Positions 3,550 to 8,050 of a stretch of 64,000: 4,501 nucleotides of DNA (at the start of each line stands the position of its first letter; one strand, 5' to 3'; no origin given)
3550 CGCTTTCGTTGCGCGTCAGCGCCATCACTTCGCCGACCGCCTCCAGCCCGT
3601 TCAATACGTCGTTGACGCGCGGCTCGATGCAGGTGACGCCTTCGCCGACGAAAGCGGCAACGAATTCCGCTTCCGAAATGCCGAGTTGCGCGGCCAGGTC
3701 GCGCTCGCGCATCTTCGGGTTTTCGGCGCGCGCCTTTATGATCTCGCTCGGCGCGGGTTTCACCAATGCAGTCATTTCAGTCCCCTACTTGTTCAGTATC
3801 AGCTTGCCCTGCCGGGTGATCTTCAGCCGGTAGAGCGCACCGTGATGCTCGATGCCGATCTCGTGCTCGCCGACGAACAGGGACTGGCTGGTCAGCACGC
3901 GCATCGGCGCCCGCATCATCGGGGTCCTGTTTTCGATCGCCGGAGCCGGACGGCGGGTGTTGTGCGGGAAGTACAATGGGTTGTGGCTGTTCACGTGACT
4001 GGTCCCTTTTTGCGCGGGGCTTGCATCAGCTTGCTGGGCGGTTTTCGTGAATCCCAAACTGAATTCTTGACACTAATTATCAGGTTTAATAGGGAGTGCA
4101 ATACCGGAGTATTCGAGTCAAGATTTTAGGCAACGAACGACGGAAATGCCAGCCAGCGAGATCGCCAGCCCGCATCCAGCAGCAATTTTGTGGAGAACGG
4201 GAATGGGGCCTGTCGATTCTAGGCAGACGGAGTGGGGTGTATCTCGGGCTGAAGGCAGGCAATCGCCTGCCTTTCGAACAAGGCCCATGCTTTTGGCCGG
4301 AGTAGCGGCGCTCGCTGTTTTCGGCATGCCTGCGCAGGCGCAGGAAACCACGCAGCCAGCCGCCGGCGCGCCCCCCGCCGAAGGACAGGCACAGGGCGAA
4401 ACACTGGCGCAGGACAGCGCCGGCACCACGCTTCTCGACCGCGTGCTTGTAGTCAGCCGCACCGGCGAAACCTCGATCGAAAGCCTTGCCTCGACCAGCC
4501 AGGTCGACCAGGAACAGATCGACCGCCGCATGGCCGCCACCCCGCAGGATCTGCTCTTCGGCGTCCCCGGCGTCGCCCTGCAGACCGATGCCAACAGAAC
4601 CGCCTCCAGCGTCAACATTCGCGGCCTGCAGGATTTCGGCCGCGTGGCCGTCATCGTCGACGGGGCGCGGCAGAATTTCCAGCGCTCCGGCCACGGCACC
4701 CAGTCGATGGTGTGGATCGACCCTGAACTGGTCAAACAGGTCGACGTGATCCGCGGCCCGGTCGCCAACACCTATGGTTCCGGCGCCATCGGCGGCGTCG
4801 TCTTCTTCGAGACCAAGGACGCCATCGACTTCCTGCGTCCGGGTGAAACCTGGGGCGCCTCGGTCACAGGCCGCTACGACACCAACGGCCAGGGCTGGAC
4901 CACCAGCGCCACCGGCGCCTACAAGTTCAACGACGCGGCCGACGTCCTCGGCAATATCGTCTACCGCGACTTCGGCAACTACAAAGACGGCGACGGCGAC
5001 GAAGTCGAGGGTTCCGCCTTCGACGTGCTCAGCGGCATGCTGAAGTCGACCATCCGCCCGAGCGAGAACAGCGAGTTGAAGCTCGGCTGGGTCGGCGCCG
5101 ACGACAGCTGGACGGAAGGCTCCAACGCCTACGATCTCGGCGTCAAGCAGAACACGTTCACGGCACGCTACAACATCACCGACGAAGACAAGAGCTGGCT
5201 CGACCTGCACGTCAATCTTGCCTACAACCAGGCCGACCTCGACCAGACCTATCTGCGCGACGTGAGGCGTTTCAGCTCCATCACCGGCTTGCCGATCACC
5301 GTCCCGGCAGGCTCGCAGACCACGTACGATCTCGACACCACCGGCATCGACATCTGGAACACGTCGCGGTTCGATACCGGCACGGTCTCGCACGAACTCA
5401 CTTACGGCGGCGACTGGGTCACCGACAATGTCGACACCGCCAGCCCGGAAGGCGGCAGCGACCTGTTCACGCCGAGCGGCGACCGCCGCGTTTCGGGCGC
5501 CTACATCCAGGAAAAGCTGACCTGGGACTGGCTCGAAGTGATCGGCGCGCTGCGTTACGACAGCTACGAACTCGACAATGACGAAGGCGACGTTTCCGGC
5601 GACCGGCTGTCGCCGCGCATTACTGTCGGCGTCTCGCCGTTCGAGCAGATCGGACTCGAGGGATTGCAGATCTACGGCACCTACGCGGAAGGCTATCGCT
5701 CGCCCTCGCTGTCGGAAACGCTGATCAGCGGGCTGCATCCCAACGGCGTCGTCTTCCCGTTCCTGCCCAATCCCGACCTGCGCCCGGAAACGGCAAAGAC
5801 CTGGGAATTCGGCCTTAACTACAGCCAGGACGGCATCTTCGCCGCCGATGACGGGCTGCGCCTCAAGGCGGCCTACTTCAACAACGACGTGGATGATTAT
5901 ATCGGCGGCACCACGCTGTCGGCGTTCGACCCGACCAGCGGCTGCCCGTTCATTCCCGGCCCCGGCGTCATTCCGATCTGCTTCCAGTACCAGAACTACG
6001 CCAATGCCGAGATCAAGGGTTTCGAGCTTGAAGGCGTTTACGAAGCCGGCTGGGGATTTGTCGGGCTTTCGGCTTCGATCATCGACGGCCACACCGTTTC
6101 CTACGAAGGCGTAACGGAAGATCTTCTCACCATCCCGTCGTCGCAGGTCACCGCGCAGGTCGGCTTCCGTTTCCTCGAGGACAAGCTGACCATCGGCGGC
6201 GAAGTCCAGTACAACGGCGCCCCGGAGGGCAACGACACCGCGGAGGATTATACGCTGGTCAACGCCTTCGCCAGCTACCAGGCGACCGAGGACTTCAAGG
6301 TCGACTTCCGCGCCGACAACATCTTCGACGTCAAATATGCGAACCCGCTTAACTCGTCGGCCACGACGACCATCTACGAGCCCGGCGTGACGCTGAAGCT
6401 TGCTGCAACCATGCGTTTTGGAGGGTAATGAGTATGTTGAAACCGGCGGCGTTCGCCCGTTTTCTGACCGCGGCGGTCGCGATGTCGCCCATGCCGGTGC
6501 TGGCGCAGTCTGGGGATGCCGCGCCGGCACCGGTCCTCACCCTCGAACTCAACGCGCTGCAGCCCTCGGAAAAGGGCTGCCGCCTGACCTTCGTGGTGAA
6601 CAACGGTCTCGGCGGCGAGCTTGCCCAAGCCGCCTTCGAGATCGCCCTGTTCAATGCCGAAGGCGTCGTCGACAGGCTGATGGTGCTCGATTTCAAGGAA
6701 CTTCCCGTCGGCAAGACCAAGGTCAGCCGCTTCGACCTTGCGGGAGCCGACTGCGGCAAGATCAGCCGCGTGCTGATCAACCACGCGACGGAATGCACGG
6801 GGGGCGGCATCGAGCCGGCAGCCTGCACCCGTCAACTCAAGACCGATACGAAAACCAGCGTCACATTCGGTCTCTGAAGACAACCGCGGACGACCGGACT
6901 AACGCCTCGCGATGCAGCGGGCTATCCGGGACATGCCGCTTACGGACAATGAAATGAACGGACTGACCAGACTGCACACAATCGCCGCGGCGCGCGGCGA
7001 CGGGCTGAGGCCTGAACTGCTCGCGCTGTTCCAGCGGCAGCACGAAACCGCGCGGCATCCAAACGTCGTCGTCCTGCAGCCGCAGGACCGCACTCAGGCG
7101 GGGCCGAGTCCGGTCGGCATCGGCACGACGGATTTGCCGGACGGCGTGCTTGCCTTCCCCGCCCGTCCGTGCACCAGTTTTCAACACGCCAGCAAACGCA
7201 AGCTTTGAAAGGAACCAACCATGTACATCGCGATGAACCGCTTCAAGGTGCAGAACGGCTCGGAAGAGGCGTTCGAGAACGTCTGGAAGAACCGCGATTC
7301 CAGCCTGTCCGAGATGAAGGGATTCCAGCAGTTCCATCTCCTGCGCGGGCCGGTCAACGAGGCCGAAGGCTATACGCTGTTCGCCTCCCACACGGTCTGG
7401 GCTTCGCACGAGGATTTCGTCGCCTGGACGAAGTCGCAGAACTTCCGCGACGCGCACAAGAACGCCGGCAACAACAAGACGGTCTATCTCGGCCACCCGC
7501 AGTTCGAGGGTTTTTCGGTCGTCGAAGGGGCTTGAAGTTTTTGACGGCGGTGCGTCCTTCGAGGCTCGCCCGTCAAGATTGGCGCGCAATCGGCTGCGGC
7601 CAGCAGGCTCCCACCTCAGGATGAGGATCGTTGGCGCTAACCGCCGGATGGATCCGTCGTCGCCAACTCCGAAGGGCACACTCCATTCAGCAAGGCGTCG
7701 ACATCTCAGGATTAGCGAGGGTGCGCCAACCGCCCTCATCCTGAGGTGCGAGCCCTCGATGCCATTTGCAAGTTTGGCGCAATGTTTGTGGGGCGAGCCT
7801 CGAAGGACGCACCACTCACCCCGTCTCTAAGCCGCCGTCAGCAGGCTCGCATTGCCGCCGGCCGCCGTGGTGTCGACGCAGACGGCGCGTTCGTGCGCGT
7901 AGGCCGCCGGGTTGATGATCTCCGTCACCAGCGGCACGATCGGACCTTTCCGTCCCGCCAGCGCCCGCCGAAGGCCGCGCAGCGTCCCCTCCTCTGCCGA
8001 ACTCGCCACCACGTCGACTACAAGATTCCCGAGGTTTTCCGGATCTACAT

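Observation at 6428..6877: Uncharacterised secreted Cys protein translationally coupled to the TonB-dependent hemin receptor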

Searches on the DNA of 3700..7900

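Call 93: search_rna_families(source=window, start=3700, end=7900, threshold=evalue, max_evalue=1)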
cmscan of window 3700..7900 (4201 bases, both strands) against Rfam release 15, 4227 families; matches with E-value up to 1: 0.
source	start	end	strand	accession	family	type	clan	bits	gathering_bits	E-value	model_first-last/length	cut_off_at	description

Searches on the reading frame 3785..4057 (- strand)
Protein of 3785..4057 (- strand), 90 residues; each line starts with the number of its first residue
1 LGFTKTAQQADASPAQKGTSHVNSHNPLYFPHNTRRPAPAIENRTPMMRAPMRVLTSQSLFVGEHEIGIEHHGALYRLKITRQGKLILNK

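Call 15: search_protein_families(library=pfam, proteins=[window:3785-4057:-], max_evalue=1)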
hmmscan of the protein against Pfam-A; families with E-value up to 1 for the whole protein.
window:3785-4057:- (90 aa): 1 family
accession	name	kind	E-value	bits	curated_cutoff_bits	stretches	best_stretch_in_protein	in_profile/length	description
PF10636.14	hemP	-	3.8e-15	55.9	25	1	55-90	2-37/37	Hemin uptake protein hemP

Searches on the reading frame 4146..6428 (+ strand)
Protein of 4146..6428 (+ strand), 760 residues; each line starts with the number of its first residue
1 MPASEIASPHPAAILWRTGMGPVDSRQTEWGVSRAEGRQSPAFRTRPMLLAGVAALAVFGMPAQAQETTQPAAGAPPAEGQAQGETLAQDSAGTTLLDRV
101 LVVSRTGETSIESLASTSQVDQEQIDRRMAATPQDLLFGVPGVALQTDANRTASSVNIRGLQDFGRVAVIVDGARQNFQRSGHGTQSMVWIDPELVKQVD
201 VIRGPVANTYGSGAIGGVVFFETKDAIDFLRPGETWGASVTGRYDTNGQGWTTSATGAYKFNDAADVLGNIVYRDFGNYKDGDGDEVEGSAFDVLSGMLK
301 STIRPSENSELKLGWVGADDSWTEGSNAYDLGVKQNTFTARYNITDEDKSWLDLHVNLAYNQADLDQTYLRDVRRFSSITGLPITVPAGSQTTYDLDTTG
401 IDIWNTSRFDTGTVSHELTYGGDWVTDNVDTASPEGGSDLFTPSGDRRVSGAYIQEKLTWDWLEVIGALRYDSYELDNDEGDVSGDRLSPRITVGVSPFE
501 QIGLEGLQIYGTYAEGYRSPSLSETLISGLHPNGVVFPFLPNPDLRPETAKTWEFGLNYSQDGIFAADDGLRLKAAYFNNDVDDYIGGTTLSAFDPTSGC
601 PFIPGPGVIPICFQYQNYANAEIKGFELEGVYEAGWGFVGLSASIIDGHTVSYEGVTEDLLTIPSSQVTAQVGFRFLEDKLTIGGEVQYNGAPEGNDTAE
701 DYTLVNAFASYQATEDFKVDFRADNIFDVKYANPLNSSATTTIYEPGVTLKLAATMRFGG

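Call 5: search_protein_families(library=pfam, proteins=[window:4146-6428:+], max_evalue=0.01)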
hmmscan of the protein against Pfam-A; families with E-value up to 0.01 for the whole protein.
window:4146-6428:+ (760 aa): 2 families
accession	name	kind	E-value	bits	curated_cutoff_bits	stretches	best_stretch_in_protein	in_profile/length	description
PF00593.30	TonB_dep_Rec_b-barrel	-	6.3e-51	175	27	1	316-726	44-436/436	TonB dependent receptor-like, beta-barrel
PF07715.20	Plug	-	1.9e-24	86.7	23.9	1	112-218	4-107/107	TonB-dependent Receptor Plug Domain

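Call 6: search_protein_families(library=ncbifam, proteins=[window:4146-6428:+], max_evalue=0.01)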
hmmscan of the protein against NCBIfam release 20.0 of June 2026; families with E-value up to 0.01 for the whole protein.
window:4146-6428:+ (760 aa): 24 families
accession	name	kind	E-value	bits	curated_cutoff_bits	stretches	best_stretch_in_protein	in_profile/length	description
TIGR01785.1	TonB-hemin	subfamily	1.2e-142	476.7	316.85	1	97-758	1-677/677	TonB-dependent heme/hemoglobin receptor family protein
TIGR01786.1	TonB-hemlactrns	subfamily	4.2e-104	349.3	323.75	1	108-758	16-719/719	TonB-dependent hemoglobin/transferrin/lactoferrin family receptor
TIGR01783.1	TonB-siderophor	subfamily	1.5e-39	136.2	223.5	1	116-758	5-649/649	TonB-dependent siderophore receptor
TIGR01779.1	TonB-B12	equivalog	9.2e-27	93.8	599.7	1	91-731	24-593/614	TonB-dependent vitamin B12 receptor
NF007478.2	PRK10064.1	equivalog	2e-25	89.1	745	2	100-226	34-160/663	catecholate siderophore receptor CirA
TIGR01776.1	TonB-tbp-lbp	subfamily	1.5e-21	76.1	468.8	2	85-263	39-228/946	lactoferrin/transferrin family TonB-dependent receptor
NF010010.0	PRK13483.1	equivalog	1.6e-21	76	927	2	86-224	23-163/660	ligand-gated channel protein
NF010011.0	PRK13484.1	equivalog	1.9e-19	69.4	1197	2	100-226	32-161/682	IreA family TonB-dependent siderophore receptor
NF007926.1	PRK10641.1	equivalog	4.2e-19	68.5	836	1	105-731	36-596/617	TonB-dependent vitamin B12 receptor BtuB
NF010048.1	PRK13524.1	subfamily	2.3e-18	66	493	1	69-288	21-233/744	FepA family TonB-dependent siderophore receptor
NF010051.0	PRK13528.1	subfamily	1.7e-14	53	583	1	98-287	34-229/727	FepA family TonB-dependent siderophore receptor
NF050067.1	TonBEntbctnRecCfrA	equivalog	9.6e-14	50.6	1200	2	96-240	25-168/698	TonB-dependent ferric enterobactin receptor CfrA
NF010038.0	PRK13513.1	equivalog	5e-13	48.5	942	1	88-226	25-167/659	ligand-gated channel protein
TIGR01778.1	TonB-copper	equivalog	1.5e-12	47.1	472.45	1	133-586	17-464/637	TonB-dependent copper receptor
TIGR04056.1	OMP_RagA_SusC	subfamily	4.2e-12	45.2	368.25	1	94-226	75-206/981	SusC/RagA family TonB-linked outer membrane protein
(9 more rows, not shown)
